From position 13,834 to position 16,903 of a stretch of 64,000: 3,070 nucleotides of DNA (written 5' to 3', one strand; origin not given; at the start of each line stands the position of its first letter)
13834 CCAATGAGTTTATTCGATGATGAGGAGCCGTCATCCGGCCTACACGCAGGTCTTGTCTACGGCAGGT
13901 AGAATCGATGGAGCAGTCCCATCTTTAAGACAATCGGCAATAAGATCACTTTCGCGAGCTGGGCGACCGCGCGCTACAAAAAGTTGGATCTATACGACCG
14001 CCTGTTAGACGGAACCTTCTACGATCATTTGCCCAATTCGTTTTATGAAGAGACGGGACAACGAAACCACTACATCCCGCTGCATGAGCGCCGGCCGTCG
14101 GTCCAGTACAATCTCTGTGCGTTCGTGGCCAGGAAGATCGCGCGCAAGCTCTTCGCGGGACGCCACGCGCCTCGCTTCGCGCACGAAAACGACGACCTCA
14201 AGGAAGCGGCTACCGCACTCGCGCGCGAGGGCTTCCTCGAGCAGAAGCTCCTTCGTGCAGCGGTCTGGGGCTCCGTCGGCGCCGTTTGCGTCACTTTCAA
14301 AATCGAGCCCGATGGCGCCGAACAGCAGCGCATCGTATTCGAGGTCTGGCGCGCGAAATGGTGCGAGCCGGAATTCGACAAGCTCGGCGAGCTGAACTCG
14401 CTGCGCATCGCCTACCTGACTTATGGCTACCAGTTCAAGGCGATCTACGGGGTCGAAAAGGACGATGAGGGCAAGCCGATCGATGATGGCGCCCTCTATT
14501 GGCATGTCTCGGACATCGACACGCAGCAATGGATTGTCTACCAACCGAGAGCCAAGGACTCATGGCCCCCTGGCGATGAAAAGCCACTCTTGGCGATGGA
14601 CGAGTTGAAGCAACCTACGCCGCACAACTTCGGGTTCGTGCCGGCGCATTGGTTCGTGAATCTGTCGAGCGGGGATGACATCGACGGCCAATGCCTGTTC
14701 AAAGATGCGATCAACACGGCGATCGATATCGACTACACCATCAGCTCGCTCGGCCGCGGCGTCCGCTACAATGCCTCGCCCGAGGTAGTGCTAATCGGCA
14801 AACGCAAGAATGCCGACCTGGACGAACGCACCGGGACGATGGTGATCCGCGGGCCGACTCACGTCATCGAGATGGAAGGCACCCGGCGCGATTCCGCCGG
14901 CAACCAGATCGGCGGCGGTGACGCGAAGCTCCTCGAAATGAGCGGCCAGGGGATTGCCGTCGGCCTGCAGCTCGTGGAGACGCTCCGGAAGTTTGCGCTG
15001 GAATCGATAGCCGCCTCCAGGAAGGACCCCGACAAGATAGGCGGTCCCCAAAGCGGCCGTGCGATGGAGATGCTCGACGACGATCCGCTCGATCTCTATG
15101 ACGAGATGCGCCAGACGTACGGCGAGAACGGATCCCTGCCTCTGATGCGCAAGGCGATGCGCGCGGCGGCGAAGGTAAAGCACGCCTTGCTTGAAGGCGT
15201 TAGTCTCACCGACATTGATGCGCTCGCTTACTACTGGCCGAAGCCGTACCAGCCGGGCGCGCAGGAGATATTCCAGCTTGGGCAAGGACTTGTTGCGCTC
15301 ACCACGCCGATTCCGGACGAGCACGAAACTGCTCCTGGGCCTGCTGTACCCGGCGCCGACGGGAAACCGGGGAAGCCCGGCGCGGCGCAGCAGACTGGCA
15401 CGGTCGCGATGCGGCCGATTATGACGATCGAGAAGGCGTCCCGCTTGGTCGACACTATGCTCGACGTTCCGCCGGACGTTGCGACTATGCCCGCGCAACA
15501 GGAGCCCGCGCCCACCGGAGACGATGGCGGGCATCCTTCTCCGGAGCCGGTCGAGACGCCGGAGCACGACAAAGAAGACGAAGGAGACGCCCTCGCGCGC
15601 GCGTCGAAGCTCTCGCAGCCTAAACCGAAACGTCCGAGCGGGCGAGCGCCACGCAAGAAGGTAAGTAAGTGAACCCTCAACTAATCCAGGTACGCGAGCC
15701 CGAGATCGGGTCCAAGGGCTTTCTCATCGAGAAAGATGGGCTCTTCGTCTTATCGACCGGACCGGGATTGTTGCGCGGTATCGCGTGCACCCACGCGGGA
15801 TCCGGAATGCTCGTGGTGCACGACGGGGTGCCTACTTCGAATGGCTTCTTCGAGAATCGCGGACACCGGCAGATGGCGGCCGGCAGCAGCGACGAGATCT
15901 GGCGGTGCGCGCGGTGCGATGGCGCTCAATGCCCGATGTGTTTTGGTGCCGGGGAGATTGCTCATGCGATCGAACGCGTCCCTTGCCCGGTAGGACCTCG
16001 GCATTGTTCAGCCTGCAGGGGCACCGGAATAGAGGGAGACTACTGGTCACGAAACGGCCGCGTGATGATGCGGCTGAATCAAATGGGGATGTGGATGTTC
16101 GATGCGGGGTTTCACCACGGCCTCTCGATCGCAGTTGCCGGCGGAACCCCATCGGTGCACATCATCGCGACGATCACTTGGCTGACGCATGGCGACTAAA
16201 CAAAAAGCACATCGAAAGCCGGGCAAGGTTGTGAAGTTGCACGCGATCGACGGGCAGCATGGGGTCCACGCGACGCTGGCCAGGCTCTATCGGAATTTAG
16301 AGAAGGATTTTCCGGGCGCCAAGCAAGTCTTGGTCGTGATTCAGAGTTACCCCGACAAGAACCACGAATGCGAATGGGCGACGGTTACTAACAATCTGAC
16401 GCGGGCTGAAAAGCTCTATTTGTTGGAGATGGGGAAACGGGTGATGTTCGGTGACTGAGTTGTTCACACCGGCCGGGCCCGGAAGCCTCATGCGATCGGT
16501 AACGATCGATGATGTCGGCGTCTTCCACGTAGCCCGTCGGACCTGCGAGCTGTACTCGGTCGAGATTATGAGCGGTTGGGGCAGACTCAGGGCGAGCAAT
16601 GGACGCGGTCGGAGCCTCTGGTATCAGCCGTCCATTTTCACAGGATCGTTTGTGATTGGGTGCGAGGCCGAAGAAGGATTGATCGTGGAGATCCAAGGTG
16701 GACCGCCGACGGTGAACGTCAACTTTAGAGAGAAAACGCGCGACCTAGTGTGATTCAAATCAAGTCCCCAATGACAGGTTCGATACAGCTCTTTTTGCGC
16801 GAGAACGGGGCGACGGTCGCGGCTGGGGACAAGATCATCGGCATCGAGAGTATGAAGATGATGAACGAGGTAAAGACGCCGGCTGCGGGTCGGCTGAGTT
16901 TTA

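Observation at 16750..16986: BCCP-like biotinyl-domain mini-protein inside the head morphogenesis module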

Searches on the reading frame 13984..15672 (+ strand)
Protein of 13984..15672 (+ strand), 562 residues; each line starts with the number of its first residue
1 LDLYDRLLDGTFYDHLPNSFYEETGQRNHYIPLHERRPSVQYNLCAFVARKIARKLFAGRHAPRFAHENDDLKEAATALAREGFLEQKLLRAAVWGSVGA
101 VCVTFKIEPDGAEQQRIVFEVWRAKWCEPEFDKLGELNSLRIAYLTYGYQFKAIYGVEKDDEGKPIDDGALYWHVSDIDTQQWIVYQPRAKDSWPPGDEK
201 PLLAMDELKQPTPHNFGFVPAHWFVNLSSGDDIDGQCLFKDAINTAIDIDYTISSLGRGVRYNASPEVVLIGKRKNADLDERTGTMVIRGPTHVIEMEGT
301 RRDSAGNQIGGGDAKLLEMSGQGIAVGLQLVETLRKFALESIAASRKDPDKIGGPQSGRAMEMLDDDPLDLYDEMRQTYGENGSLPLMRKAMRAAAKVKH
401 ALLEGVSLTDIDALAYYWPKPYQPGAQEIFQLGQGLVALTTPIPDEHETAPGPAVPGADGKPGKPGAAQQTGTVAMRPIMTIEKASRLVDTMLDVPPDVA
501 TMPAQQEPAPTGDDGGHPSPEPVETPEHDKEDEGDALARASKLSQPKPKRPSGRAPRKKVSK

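Call 3: search_protein_families(library=pfam, proteins=[window:13984-15672:+], max_evalue=0.1)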
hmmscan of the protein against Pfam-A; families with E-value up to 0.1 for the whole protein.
window:13984-15672:+ (562 aa): 0 families

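Call 4: search_protein_families(library=phrogs, proteins=[window:13984-15672:+], max_evalue=0.1)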
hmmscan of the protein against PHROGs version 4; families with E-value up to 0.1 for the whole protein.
window:13984-15672:+ (562 aa): 2 families
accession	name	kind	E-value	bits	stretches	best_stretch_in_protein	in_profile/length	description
phrog_145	-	head and packaging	2.1e-05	24.5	1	174-363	200-365/493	portal protein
phrog_64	-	head and packaging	0.0013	18.3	1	103-318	223-353/547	portal protein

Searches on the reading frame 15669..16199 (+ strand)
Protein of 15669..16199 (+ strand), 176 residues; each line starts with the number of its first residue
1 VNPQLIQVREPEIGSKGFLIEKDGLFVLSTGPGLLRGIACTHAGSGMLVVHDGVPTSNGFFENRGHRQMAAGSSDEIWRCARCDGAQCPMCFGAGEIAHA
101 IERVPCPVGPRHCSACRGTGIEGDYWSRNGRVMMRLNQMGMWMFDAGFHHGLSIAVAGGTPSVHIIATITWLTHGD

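Call 3: search_protein_families(library=pfam, proteins=[window:15669-16199:+], max_evalue=0.1)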
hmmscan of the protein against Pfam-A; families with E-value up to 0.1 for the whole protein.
window:15669-16199:+ (176 aa): 0 families

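Call 4: search_protein_families(library=phrogs, proteins=[window:15669-16199:+], max_evalue=0.1)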
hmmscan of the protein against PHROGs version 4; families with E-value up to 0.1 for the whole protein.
window:15669-16199:+ (176 aa): 1 family
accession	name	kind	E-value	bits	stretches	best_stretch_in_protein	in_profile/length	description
phrog_6060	-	transcription regulation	0.0024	18.8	1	85-123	13-50/61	anti-termination protein Q-like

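Call 82: search_solved_structures(query=A6, max_evalue=1)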
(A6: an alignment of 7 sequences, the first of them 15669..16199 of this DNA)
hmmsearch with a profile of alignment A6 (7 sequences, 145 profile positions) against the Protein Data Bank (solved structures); distinct sequences matched with E-value up to 1: 1.
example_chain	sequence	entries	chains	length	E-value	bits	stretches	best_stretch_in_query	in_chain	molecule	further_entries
3o0p_A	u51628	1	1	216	0.064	16.2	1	11-69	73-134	Sortase family protein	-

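Call 87: search_protein_families(library=ncbifam, proteins=[window:15669-16199:+], max_evalue=0.1)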
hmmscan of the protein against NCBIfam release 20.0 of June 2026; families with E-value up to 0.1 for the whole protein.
window:15669-16199:+ (176 aa): 0 families

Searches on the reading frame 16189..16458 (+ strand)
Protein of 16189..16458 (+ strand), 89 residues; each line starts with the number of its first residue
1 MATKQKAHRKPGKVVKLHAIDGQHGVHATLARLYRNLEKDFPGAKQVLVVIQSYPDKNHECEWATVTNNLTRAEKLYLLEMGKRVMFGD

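Call 3: search_protein_families(library=pfam, proteins=[window:16189-16458:+], max_evalue=0.1)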
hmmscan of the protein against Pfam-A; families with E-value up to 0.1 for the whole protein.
window:16189-16458:+ (89 aa): 0 families

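Call 4: search_protein_families(library=phrogs, proteins=[window:16189-16458:+], max_evalue=0.1)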
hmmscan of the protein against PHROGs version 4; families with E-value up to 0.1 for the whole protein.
window:16189-16458:+ (89 aa): 0 families

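Call 87: search_protein_families(library=ncbifam, proteins=[window:16189-16458:+], max_evalue=0.1)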
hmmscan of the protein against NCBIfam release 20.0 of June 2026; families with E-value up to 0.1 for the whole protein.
window:16189-16458:+ (89 aa): 1 family
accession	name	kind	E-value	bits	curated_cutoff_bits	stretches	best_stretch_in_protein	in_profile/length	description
NF006694.0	PRK09243.1-1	equivalog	0.073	11.7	663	1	12-78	326-393/485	nicotinate phosphoribosyltransferase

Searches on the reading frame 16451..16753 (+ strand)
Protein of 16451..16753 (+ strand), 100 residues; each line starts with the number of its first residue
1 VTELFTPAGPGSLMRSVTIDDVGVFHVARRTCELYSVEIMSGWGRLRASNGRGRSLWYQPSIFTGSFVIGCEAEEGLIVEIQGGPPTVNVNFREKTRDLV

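Call 3: search_protein_families(library=pfam, proteins=[window:16451-16753:+], max_evalue=0.1)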
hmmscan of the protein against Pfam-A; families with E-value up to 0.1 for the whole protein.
window:16451-16753:+ (100 aa): 0 families

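Call 4: search_protein_families(library=phrogs, proteins=[window:16451-16753:+], max_evalue=0.1)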
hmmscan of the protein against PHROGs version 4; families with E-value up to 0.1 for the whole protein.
window:16451-16753:+ (100 aa): 0 families

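Call 47: find_homologous_proteins(query=window:16451-16753:+, max_evalue=0.001)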
Query window:16451-16753:+ (100 aa): 10 proteins with E <= 0.001 among 12 candidates.
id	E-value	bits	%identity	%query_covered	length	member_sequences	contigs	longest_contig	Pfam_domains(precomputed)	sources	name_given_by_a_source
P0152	3.8e-61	221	100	100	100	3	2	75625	-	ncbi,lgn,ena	-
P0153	4.5e-52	192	86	100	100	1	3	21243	-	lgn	-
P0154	9.9e-47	175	79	100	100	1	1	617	-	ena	-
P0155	7.3e-44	166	75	99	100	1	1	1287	-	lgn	-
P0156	2.2e-27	113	55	100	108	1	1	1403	-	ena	-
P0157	4.3e-25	106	52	100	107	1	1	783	-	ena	-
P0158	4.1e-24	102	46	100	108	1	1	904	-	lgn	-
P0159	5.0e-22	96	47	98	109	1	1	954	-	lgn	-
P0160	2.0e-19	87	48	99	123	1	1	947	-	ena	-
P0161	2.5e-18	84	48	98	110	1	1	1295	-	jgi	jgi:hypothetical protein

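Call 48: find_encoding_contigs(protein=P0152, flank=3000, max_places=6)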
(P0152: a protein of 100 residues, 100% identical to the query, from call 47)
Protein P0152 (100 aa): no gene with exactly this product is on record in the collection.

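Call 58: predict_structure(alignment_id=A5)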
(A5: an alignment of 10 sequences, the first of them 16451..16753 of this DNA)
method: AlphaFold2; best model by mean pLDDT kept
length: 100 residues; sequences in the alignment: 10
mean_pLDDT: 87.5   pTM: 0.80
mean pLDDT of the five models: 87.5, 86.1, 82.2, 80.1, 79.7
residues with pLDDT >= 90: 57; 70-90: 37; 50-70: 5; < 50: 1
segments of 3 or more residues with pLDDT < 50: none
pLDDT, mean of each block of 10 residues (from residue 1): 77 88 93 93 91 94 84 94 88 74
secondary structure, 60 per line:
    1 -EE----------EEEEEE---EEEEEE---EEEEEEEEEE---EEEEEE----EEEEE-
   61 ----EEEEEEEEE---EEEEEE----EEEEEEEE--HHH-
elements in order: E14-19 E23-28 E32-41 E45-50 E55-59 E65-73 E77-82 E87-94

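Call 61: fold_search(model_id=the predicted structure, library=pdb)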
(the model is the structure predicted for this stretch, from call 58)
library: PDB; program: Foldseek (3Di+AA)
matches with E <= 10: 1787; with E <= 0.001: 25
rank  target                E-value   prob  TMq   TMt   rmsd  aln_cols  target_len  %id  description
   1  7wim_M                2.2e-04  1.00  0.58  0.65   3.6        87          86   17  Crystal structure of Arabidopsis thaliana FKBP43 N-terminal domain (released 2022-09-21)
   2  8as5_D                3.5e-04  1.00  0.60  0.60   4.4       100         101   13  CryoEM structure of the human Nucleophosmin 1 core (released 2023-02-15)
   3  4n8m_C                3.9e-04  1.00  0.54  0.52   4.5       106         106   11  Structural polymorphism in the N-terminal oligomerization domain of NPM1 (released 2014-03-12)
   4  5ehd_J                3.9e-04  1.00  0.50  0.48   5.0       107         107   11  Crystal structure of human nucleophosmin-core in complex with cytochrome c (released 2016-11-09)
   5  7wim_A                5.2e-04  1.00  0.56  0.62   3.6        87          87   17  Crystal structure of Arabidopsis thaliana FKBP43 N-terminal domain (released 2022-09-21)
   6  8as5_C                5.8e-04  1.00  0.50  0.50   5.0        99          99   13  CryoEM structure of the human Nucleophosmin 1 core (released 2023-02-15)
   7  4n8m_D                6.1e-04  1.00  0.58  0.56   4.5       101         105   11  Structural polymorphism in the N-terminal oligomerization domain of NPM1 (released 2014-03-12)
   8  7wim_L                6.5e-04  1.00  0.57  0.60   3.6        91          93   16  Crystal structure of Arabidopsis thaliana FKBP43 N-terminal domain (released 2022-09-21)
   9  8as5_B                6.5e-04  1.00  0.55  0.56   4.4        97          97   11  CryoEM structure of the human Nucleophosmin 1 core (released 2023-02-15)
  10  4n8m_A                6.5e-04  1.00  0.54  0.51   4.8       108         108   10  Structural polymorphism in the N-terminal oligomerization domain of NPM1 (released 2014-03-12)
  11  2p1b_A                6.9e-04  1.00  0.59  0.59   3.9        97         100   10  Crystal structure of human nucleophosmin-core (released 2007-03-27)
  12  7wim_C                7.7e-04  1.00  0.57  0.64   3.4        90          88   18  Crystal structure of Arabidopsis thaliana FKBP43 N-terminal domain (released 2022-09-21)
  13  7wim_S                7.7e-04  1.00  0.55  0.61   3.4        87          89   17  Crystal structure of Arabidopsis thaliana FKBP43 N-terminal domain (released 2022-09-21)
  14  7wim_Q                7.7e-04  1.00  0.56  0.60   3.6        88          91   18  Crystal structure of Arabidopsis thaliana FKBP43 N-terminal domain (released 2022-09-21)
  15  1xe0_C                7.7e-04  1.00  0.56  0.55   4.5        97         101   14  The structure and function of Xenopus NO38-core, a histone binding chaperone in the nucleolus (released 2004-12-21)
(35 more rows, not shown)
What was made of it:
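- One cupin enzyme appears among the Foldseek hits (AzcA, TM 0.55; call 61).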

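Call 73: find_related_loci(query=A5, collection=viral_contigs, flank=6000)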
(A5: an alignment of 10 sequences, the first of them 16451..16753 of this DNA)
Query A5 (100 aa) in viral_contigs; peptide patterns used: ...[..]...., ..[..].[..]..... (x = any residue, [..] = any of these).
12 stretches matched a pattern; 4 encode a relative of the query (tblastn E <= 1e-3); 4 distinct loci.
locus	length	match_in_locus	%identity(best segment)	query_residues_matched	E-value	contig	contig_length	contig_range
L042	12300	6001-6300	96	1-100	1e-63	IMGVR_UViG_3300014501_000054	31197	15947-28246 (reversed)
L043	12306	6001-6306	54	3-100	1e-33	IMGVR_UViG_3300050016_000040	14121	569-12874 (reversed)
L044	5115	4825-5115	56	3-95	9e-33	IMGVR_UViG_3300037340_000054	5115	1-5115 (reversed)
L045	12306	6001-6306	51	3-100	2e-29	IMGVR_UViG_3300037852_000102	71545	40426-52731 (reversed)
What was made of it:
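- It also includes the contigs found by anchoring on B rather than C (call 73): of the four, the three that extend past B all carry C.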

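Call 76: search_dna_similar(query=window:16451-16753:+, collection=phages, mode=protein, max_evalue=0.01, max_rows=25)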
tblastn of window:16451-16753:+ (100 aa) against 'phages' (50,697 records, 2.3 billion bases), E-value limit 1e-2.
No match.

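Call 81: search_solved_structures(query=A5, max_evalue=1)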
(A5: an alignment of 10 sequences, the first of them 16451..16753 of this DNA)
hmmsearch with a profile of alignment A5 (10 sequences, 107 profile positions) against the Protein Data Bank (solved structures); distinct sequences matched with E-value up to 1: 3.
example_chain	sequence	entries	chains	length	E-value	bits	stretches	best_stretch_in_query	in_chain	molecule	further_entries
4m59_A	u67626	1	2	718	0.00063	23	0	47-86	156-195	Chloroplast pentatricopeptide repeat protein 10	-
4oe1_A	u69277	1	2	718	0.00064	22.9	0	47-86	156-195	Chloroplast pentatricopeptide repeat protein 10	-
4m57_A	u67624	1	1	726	0.00065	22.9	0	47-86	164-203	Chloroplast pentatricopeptide repeat protein 10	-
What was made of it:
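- A and B have no similarity to ATP-grasp biotin carboxylases, crotonase-fold carboxyltransferases or any known biotin enzyme (calls 3, 81, 82, 87).
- Tried and rejected: Sequence-profile searches of A and B against the PDB gave only spurious hits, to a PPR protein and a sortase (calls 81, 82).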

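Call 87: search_protein_families(library=ncbifam, proteins=[window:16451-16753:+], max_evalue=0.1)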
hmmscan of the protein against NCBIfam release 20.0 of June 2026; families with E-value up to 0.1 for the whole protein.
window:16451-16753:+ (100 aa): 0 families

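Call 88: search_protein_families(library=pfam, proteins=[L043:6529-7266:+], max_evalue=0.05)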
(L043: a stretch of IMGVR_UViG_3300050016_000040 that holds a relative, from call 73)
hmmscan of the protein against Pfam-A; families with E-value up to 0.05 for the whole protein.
L043:6529-7266:+ (245 aa): 0 families

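Call 103: search_protein_families(library=phrogs, proteins=[L043:6529-7266:+, L045:7438-8148:+], max_evalue=0.05)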
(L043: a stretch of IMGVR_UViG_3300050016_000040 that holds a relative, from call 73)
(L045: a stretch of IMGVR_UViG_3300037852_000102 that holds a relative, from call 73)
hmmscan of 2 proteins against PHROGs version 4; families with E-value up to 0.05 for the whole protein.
L043:6529-7266:+ (245 aa): 0 families

L045:7438-8148:+ (236 aa): 0 families
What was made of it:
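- Closest known: Small jelly-roll capsid accessory proteins of tailed viruses. Different: There is no sequence-family match (calls 4, 76, 81, 103).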

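Call 106: search_protein_families(library=pfam, proteins=[L045:6466-7224:+], max_evalue=0.05)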
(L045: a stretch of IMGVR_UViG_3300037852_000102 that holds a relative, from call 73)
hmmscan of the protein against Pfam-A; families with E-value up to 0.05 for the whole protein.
L045:6466-7224:+ (252 aa): 4 families
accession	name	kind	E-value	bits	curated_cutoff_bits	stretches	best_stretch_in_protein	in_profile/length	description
PF01555.25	N6_N4_Mtase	-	3.3e-24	86.5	26.7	1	150-224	140-219/221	DNA methylase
PF01170.24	UPF0020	-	6.5e-06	26.4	22.3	1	25-59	103-137/197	RMKL-like, methyltransferase domain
PF02086.21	MethyltransfD12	-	3.3e-05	24.2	22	1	175-246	8-77/253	D12 class N6 adenine-specific DNA methyltransferase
PF13649.12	Methyltransf_25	-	0.045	14.9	27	0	190-231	1-44/97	Methyltransferase domain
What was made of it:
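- No cassette protein matches any known decoration, cement, core or ejection protein family: there are no PHROG, Pfam or NCBIfam hits (calls 3, 4, 87, 103, 106).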
